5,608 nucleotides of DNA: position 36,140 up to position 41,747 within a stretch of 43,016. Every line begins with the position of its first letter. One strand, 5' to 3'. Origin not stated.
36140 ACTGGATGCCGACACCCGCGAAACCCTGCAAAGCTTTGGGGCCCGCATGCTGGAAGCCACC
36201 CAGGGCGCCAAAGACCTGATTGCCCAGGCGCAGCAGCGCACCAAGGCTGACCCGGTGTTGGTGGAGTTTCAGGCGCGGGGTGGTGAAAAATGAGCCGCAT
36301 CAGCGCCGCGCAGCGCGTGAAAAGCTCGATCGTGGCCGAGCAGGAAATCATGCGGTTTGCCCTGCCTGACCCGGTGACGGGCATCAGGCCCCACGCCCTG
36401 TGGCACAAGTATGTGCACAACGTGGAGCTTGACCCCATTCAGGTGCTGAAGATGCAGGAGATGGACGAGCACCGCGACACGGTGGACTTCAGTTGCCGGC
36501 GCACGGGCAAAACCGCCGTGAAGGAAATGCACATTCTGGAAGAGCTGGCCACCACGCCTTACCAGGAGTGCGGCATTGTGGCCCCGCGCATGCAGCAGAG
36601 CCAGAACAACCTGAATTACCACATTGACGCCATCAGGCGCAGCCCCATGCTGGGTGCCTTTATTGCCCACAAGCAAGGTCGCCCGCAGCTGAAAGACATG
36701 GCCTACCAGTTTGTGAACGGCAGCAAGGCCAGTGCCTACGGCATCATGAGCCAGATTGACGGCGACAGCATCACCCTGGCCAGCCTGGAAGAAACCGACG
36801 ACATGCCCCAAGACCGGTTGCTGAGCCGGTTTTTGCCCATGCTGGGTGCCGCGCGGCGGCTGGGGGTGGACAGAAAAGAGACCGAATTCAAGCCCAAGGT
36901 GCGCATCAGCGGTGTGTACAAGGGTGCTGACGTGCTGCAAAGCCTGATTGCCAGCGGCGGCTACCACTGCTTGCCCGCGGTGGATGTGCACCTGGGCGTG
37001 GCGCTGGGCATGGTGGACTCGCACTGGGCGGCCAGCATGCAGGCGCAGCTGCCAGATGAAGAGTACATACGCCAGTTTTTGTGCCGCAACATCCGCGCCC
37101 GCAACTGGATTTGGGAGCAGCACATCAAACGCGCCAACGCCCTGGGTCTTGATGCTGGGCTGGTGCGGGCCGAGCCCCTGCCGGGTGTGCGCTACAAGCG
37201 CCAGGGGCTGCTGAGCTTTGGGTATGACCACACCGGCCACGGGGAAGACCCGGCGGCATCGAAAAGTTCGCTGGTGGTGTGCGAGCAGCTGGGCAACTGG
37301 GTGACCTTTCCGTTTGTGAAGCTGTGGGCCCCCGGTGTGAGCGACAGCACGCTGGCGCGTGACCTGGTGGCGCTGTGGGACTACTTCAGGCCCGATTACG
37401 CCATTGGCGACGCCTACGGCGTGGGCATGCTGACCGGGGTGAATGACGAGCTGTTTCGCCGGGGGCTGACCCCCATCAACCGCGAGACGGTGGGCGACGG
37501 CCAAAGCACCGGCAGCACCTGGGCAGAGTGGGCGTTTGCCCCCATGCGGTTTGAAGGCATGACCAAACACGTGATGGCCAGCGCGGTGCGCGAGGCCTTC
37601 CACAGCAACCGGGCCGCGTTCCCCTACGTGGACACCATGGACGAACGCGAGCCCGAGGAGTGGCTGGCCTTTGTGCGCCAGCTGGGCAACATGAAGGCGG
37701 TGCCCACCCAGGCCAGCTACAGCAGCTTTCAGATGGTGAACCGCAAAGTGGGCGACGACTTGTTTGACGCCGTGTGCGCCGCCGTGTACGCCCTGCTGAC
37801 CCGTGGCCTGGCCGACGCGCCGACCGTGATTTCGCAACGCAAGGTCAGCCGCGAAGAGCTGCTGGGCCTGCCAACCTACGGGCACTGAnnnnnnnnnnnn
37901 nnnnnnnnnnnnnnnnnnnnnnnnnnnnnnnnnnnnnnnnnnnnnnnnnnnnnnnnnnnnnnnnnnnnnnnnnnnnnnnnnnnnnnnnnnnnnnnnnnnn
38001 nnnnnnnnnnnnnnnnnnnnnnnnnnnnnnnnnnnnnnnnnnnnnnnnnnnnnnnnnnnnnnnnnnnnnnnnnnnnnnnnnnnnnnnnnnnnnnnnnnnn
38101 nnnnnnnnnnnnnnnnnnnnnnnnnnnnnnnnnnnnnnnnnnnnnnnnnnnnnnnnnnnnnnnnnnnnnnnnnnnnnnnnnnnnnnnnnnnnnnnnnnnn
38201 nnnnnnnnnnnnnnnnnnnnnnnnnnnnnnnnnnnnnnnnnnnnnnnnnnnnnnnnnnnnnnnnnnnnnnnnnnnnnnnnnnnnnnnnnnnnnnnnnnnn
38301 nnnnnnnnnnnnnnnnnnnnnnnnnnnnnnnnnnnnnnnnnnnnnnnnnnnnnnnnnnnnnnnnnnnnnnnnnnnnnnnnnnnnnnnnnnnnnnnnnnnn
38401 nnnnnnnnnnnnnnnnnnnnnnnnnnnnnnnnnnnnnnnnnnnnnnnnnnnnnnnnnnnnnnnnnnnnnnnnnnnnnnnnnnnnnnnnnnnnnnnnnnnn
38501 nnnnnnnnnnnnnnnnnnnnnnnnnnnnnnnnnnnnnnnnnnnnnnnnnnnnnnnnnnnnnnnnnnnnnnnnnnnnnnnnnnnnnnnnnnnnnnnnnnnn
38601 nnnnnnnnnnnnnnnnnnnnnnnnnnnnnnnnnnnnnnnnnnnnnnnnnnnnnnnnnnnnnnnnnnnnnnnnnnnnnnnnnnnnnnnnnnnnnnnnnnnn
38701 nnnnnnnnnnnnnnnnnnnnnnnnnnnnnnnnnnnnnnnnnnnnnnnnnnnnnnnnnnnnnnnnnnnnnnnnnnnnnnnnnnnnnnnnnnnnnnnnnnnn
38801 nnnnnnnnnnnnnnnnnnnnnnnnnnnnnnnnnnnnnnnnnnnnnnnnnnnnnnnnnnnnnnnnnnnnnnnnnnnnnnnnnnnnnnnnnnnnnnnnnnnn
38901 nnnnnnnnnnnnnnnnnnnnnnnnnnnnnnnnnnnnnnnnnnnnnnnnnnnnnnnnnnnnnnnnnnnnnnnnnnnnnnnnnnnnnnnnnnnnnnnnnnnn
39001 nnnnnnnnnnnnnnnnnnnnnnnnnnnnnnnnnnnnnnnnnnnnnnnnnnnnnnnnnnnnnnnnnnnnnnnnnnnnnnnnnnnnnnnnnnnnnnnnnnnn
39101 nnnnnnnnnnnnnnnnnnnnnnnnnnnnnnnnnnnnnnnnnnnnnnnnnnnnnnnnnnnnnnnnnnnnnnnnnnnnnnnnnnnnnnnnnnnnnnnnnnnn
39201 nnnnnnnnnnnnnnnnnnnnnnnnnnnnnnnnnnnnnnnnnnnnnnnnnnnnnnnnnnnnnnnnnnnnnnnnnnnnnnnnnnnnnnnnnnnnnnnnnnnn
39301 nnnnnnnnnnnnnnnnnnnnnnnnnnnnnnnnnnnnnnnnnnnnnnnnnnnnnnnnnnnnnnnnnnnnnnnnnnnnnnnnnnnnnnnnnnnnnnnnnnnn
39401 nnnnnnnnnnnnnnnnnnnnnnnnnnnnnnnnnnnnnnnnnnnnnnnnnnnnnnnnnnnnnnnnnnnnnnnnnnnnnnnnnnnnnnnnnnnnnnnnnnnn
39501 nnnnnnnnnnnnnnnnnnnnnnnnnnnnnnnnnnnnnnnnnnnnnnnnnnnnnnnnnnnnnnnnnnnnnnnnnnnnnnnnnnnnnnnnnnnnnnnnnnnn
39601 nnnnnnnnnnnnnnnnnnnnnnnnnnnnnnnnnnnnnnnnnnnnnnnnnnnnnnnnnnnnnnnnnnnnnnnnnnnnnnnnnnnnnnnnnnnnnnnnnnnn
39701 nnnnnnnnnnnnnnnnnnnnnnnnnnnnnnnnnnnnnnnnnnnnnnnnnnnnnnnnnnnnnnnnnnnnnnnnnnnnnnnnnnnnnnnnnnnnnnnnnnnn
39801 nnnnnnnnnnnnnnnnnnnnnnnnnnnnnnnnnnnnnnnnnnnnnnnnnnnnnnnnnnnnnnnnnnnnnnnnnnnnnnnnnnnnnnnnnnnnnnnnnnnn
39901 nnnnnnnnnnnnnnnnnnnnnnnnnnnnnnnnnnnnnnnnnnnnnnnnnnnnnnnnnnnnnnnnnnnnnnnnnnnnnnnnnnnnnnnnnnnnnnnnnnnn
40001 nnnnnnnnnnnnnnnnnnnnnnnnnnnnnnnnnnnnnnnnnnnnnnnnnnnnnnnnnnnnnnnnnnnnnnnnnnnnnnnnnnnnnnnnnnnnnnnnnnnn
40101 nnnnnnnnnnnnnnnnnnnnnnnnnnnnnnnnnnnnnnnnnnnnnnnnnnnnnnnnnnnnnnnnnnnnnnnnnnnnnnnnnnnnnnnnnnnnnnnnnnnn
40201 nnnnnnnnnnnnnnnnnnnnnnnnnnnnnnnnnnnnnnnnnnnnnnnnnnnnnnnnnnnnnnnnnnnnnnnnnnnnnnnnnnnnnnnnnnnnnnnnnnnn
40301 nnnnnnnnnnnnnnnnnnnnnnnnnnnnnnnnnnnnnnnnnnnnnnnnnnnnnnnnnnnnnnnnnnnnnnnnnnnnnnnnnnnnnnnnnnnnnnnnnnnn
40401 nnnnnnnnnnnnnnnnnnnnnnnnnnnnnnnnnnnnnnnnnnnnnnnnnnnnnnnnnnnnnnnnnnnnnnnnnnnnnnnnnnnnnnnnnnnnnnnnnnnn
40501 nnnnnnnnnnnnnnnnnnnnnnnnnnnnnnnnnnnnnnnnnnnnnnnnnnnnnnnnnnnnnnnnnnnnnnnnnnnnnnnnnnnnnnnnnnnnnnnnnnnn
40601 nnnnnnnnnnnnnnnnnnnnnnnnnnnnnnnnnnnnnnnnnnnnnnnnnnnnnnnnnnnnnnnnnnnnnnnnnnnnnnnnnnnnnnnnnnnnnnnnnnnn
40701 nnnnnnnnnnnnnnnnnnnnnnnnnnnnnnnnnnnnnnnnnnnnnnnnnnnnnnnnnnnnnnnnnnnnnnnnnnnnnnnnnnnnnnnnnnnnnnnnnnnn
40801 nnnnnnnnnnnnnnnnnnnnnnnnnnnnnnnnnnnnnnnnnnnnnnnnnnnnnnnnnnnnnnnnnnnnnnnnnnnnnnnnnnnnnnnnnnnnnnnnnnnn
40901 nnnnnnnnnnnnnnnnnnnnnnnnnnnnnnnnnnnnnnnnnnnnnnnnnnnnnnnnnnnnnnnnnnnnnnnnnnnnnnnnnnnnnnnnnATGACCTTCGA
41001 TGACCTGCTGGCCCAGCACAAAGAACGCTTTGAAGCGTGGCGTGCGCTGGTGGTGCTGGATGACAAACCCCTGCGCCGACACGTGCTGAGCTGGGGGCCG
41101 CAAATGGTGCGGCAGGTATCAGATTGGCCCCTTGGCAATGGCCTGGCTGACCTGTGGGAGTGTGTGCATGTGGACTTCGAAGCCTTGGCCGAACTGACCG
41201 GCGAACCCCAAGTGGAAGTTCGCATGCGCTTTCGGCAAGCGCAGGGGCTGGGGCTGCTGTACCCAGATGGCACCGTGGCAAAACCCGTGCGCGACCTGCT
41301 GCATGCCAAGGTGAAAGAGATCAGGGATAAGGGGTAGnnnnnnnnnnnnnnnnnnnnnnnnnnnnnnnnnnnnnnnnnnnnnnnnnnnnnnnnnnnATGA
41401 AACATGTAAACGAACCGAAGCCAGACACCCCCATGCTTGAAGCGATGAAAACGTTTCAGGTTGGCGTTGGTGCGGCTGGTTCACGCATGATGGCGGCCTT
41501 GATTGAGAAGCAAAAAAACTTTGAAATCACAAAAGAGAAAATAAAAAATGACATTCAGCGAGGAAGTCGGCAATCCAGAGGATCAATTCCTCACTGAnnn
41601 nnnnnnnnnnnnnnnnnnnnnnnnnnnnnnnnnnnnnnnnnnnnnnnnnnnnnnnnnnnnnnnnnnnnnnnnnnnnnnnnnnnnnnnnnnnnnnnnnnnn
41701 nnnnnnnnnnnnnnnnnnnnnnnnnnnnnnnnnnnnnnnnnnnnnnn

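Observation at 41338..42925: Low-GC three-gene island inserted between the head-morphogenesis and capsid genes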

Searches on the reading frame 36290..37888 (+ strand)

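Call 7: search_protein_families(library=pfam, proteins=[window:36290-37888:+], max_evalue=0.1)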
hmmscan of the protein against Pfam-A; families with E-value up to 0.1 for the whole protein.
window:36290-37888:+ (532 aa): 1 family
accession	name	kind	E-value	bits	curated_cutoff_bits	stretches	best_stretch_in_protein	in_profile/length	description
PF05876.18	GpA_ATPase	-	0.01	16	25.6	1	56-175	22-143/247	Phage terminase large subunit gpA, ATPase domain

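Call 8: search_protein_families(library=phrogs, proteins=[window:36290-37888:+], max_evalue=0.1)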
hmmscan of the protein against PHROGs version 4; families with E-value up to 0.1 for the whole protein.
window:36290-37888:+ (532 aa): 2 families
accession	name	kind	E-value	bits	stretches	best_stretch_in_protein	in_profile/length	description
phrog_2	-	head and packaging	5.4e-05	23.1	0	314-506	481-596/807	terminase large subunit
phrog_7579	-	head and packaging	0.058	13.6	0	407-478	13-83/239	terminase large subunit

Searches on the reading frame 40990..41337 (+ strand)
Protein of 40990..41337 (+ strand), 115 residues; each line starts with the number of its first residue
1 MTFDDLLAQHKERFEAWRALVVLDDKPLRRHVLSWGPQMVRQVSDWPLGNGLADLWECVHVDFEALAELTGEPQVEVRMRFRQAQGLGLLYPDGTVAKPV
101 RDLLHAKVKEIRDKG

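Call 7: search_protein_families(library=pfam, proteins=[window:40990-41337:+], max_evalue=0.1)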
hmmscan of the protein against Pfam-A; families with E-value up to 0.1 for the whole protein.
window:40990-41337:+ (115 aa): 0 families

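Call 8: search_protein_families(library=phrogs, proteins=[window:40990-41337:+], max_evalue=0.1)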
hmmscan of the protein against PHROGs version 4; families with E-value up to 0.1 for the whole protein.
window:40990-41337:+ (115 aa): 0 families

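Call 9: search_protein_families(library=padloc, proteins=[window:40990-41337:+], max_evalue=1)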
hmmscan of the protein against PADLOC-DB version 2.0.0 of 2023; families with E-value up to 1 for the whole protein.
window:40990-41337:+ (115 aa): 0 families

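Call 27: search_protein_families(library=ncbifam, proteins=[window:40990-41337:+], max_evalue=1)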
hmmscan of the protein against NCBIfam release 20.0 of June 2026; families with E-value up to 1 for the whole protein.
window:40990-41337:+ (115 aa): 2 families
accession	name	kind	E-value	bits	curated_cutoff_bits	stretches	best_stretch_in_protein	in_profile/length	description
TIGR00750.1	lao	equivalog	0.013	14.6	240.75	1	13-82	189-255/300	methylmalonyl Co-A mutase-associated GTPase MeaB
NF052553.1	LyOrLpactfOlsABRUA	equivalog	0.16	11.1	300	1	42-97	95-148/263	lyso-ornithine lipid O-acyltransferase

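Call 94: search_protein_families(library=padloc, proteins=[window:40990-41337:+], max_evalue=0.01)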
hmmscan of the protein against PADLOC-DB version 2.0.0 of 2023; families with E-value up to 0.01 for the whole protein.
window:40990-41337:+ (115 aa): 0 families

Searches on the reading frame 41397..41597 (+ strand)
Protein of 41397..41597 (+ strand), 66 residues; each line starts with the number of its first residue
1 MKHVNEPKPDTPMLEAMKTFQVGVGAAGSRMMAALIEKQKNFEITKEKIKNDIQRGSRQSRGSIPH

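Call 7: search_protein_families(library=pfam, proteins=[window:41397-41597:+], max_evalue=0.1)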
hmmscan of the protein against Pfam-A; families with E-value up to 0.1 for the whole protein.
window:41397-41597:+ (66 aa): 0 families

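Call 8: search_protein_families(library=phrogs, proteins=[window:41397-41597:+], max_evalue=0.1)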
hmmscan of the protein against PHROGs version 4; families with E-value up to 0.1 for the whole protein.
window:41397-41597:+ (66 aa): 1 family
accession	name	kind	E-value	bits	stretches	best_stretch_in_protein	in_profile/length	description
phrog_29688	-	unknown function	0.0056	17.9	1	37-58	30-51/59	-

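Call 9: search_protein_families(library=padloc, proteins=[window:41397-41597:+], max_evalue=1)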
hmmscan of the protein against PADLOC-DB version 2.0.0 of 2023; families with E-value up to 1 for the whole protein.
window:41397-41597:+ (66 aa): 0 families

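Call 27: search_protein_families(library=ncbifam, proteins=[window:41397-41597:+], max_evalue=1)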
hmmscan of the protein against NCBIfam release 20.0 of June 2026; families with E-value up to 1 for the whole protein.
window:41397-41597:+ (66 aa): 1 family
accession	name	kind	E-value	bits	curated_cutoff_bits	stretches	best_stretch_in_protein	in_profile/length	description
NF045648.2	2X_seleno_MbdU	exception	0.015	14.2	600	1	9-63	114-162/468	metal-binding double selenoprotein MbdU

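Call 109: predict_structure(protein=window:41397-41594:+)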
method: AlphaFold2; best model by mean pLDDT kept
length: 66 residues; sequences in the alignment: 1
mean_pLDDT: 81.9   pTM: 0.47
mean pLDDT of the five models: 81.9, 70.2, 69.3, 68.2, 66.8
residues with pLDDT >= 90: 27; 70-90: 20; 50-70: 19; < 50: 0
segments of 3 or more residues with pLDDT < 50: none
pLDDT, mean of each block of 10 residues (from residue 1): 65 86 90 95 95 75 58
secondary structure, 60 per line:
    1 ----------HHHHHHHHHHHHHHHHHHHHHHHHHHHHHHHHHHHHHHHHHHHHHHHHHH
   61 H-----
elements in order: H11-61
